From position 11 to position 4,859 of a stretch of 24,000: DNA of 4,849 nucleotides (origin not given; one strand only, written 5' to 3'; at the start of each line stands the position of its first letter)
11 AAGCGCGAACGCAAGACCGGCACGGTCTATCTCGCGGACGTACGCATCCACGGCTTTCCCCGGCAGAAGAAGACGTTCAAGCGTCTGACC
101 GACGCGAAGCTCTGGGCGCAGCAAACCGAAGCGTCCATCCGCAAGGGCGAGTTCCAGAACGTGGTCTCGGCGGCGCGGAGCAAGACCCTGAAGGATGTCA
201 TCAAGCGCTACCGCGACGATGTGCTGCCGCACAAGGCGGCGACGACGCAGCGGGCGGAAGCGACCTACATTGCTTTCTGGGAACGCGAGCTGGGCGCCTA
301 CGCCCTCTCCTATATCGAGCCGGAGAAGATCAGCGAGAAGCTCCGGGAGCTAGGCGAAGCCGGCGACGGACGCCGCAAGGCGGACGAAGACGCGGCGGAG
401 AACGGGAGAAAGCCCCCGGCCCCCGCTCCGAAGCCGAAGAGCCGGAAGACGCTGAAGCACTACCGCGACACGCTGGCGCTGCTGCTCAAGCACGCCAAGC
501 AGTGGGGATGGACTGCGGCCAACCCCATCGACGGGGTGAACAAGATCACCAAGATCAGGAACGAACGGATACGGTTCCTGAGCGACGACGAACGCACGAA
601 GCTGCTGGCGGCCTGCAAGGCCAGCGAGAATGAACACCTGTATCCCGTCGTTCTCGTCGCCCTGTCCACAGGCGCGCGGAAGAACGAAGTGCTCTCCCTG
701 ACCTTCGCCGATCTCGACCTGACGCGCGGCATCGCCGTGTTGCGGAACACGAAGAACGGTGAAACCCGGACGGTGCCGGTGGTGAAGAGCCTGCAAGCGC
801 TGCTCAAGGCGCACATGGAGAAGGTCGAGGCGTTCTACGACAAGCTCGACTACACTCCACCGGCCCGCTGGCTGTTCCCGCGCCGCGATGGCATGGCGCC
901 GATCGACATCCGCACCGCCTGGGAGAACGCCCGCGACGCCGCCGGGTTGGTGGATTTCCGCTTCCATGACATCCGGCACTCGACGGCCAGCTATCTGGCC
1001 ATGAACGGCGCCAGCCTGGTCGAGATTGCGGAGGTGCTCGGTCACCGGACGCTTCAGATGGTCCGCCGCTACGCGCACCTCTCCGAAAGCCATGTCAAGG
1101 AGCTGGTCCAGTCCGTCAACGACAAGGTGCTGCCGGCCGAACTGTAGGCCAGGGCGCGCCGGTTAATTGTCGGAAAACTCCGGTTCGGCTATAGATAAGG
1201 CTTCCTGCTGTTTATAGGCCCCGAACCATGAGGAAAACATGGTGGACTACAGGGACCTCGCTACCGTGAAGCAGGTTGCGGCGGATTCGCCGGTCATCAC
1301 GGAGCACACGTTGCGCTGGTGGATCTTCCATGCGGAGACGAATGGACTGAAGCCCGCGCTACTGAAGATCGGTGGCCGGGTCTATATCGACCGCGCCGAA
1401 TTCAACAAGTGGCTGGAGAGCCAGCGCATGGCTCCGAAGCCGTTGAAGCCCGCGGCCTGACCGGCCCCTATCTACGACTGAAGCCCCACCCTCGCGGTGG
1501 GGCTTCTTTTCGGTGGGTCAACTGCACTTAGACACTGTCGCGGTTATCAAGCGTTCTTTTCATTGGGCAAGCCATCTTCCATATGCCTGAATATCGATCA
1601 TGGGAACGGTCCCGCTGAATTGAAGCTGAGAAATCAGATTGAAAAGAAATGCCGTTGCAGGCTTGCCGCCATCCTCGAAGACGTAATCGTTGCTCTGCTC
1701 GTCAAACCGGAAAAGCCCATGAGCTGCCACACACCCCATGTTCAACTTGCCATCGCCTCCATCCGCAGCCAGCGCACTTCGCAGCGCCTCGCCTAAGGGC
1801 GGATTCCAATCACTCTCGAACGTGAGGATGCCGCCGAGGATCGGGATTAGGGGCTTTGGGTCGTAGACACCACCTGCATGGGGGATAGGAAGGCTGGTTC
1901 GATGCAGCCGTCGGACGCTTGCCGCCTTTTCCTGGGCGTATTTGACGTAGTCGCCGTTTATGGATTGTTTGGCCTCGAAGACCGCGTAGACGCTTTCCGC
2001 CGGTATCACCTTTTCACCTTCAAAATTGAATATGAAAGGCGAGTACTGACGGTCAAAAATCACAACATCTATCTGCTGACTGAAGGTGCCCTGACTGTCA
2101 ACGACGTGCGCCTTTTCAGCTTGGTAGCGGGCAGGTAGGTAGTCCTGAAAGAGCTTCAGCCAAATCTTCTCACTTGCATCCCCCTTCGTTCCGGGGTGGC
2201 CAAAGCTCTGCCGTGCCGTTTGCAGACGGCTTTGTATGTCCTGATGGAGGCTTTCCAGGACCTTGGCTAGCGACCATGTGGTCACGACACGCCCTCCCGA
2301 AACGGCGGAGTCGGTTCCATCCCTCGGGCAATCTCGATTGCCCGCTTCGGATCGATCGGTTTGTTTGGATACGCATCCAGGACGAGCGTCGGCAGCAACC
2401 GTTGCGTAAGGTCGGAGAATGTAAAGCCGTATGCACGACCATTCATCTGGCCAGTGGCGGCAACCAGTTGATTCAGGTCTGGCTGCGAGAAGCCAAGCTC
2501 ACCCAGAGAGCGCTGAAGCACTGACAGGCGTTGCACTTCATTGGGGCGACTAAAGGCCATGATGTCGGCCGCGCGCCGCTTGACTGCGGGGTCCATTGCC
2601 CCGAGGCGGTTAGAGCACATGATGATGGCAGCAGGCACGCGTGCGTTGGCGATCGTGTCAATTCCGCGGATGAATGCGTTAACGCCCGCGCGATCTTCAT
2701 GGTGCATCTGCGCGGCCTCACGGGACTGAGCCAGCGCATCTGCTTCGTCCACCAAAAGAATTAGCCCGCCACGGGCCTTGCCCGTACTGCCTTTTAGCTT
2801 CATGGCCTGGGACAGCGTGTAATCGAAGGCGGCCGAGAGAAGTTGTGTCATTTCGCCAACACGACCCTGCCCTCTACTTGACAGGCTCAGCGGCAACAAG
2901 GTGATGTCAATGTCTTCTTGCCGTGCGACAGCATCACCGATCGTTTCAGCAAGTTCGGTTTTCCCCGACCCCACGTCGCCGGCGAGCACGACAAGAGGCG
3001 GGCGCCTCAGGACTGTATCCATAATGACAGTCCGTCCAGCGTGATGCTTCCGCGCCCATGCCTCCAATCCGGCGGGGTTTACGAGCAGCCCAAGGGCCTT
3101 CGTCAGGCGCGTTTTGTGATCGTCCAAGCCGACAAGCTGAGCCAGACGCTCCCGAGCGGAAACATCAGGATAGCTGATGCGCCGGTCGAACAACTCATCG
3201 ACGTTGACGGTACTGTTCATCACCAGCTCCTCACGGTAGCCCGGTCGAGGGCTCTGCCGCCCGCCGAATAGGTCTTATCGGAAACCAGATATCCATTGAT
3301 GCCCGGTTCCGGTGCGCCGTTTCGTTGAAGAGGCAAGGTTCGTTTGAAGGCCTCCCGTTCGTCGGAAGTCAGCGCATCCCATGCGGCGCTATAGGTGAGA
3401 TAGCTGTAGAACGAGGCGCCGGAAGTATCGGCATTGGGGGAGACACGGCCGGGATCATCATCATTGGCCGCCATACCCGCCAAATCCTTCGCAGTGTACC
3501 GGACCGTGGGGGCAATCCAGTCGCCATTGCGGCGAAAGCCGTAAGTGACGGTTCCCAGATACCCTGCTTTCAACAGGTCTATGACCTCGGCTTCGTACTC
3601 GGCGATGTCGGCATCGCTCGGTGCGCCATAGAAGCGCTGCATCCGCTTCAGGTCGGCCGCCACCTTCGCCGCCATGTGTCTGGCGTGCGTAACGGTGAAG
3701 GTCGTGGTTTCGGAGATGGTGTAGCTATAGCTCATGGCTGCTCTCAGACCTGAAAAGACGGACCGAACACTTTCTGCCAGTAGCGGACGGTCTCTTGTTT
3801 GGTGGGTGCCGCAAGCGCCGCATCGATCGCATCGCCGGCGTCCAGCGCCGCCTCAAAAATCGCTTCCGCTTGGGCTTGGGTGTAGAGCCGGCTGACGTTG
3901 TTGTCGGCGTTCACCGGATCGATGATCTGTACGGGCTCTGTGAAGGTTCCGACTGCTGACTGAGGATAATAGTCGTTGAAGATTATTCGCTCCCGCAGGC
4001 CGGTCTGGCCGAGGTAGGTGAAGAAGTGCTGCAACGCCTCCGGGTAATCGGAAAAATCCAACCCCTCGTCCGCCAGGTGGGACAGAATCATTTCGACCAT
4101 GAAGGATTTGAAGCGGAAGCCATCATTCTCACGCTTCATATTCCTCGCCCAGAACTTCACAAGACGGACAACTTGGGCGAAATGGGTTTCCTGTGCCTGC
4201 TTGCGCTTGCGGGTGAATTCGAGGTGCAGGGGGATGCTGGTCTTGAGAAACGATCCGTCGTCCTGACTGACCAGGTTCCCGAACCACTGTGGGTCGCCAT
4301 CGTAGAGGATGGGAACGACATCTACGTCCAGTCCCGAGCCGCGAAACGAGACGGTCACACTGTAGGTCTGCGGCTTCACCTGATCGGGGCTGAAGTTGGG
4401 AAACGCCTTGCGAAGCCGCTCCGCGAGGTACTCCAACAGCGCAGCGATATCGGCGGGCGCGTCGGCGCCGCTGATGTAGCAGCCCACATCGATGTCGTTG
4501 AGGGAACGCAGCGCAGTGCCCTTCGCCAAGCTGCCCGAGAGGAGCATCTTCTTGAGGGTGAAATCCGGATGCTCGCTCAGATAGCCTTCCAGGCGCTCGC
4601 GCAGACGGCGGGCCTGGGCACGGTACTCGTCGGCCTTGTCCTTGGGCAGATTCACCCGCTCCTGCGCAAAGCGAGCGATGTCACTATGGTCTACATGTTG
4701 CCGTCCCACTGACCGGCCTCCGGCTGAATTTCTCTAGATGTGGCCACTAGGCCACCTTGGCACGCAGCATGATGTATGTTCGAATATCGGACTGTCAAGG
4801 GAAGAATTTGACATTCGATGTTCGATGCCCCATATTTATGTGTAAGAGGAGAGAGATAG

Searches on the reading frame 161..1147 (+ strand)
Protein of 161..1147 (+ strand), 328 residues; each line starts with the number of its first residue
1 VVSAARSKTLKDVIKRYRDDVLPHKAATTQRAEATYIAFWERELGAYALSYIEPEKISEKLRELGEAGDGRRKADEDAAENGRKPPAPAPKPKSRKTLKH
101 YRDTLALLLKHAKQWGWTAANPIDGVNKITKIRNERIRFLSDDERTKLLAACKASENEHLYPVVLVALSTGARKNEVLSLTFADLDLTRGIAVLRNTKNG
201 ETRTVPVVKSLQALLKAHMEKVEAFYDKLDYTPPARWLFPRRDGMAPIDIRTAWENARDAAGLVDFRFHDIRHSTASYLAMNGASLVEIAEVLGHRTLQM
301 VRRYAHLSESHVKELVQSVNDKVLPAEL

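Call 85: search_protein_families(library=pfam, proteins=[window:161-1147:+], max_evalue=0.0001)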
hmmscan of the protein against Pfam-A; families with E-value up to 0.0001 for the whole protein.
window:161-1147:+ (328 aa): 1 family
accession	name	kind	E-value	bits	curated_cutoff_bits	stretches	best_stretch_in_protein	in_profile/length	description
PF00589.27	Phage_integrase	-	2.8e-31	109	27.1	1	139-310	2-171/172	Phage integrase family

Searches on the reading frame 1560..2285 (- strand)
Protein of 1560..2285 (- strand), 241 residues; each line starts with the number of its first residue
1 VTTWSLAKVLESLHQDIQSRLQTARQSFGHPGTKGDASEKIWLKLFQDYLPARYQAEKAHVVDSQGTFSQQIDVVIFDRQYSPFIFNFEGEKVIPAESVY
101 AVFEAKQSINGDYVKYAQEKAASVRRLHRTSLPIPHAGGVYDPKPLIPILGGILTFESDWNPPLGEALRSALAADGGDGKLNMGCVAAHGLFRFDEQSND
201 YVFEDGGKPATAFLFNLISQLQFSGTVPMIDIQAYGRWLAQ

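Call 85: search_protein_families(library=pfam, proteins=[window:1560-2285:-], max_evalue=0.0001)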
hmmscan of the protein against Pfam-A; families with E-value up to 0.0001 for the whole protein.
window:1560-2285:- (241 aa): 1 family
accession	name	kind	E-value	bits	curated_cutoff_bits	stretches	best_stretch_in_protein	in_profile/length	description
PF20247.3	DUF6602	-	5.2e-33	113.5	27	1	24-127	3-104/104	Domain of unknown function (DUF6602)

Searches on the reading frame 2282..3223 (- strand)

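Call 85: search_protein_families(library=pfam, proteins=[window:2282-3223:-], max_evalue=0.0001)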
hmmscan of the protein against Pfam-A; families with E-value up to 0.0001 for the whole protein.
window:2282-3223:- (313 aa): 1 family
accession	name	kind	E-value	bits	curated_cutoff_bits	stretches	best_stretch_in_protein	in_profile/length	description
PF00004.35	AAA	-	1.6e-12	48.5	21.2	1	78-224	1-129/131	ATPase family associated with various cellular activities (AAA)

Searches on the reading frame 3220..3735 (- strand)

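Call 85: search_protein_families(library=pfam, proteins=[window:3220-3735:-], max_evalue=0.0001)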
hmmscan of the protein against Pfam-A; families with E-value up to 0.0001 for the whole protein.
window:3220-3735:- (171 aa): 1 family
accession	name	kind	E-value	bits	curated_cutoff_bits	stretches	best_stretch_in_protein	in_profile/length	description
PF18138.6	bacHORMA_1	-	3.8e-64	216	35.6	1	3-169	1-169/169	Bacterial HORMA domain family 1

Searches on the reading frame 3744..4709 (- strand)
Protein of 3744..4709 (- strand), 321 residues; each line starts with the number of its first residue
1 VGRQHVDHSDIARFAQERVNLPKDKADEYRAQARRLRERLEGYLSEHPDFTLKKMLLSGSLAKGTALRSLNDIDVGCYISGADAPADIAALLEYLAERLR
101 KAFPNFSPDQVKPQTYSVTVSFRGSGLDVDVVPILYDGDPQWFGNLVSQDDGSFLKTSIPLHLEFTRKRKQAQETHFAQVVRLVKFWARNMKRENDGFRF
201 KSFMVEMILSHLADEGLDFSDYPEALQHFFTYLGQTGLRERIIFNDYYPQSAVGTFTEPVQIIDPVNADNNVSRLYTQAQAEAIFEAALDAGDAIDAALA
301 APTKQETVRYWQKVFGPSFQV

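Call 85: search_protein_families(library=pfam, proteins=[window:3744-4709:-], max_evalue=0.0001)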
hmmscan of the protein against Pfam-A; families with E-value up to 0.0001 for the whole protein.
window:3744-4709:- (321 aa): 1 family
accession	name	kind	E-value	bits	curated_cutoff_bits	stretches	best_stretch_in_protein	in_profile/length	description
PF18144.7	SMODS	-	1.3e-06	29.2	26.5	1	10-140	6-136/164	Second Messenger Oligonucleotide or Dinucleotide Synthetase domain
